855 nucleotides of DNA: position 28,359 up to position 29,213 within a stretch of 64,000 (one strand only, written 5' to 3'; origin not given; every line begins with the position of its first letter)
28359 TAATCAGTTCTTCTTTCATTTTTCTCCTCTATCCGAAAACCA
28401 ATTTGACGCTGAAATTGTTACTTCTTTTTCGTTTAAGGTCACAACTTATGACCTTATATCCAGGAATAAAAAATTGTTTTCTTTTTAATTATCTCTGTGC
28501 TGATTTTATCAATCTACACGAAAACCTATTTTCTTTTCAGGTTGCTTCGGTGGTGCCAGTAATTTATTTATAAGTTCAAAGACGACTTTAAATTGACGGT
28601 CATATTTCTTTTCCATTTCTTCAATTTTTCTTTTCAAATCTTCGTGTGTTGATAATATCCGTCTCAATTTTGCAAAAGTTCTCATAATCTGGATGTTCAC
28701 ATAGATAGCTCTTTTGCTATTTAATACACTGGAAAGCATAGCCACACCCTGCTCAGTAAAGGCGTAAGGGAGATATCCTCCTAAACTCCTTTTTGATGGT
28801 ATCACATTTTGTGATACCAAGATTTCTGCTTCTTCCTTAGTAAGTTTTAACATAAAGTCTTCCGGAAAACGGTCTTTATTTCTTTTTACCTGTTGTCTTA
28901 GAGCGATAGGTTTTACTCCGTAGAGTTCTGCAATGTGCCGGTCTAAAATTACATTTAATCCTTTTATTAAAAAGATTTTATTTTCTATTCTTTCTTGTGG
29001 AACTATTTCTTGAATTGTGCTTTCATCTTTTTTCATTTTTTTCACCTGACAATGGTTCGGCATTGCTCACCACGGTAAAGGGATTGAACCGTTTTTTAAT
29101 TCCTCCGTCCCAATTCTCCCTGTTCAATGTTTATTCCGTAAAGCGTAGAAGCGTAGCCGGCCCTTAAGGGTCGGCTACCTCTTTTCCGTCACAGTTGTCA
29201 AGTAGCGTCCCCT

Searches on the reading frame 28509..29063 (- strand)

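Call 7: search_protein_families(library=pfam, proteins=[window:28509-29063:-], max_evalue=0.001)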
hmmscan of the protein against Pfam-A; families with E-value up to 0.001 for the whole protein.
window:28509-29063:- (184 aa): 1 family
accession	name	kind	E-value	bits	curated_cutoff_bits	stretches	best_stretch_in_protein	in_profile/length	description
PF10543.14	ORF6N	-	8.3e-31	106.6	27.8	1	28-113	1-86/86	ORF6N domain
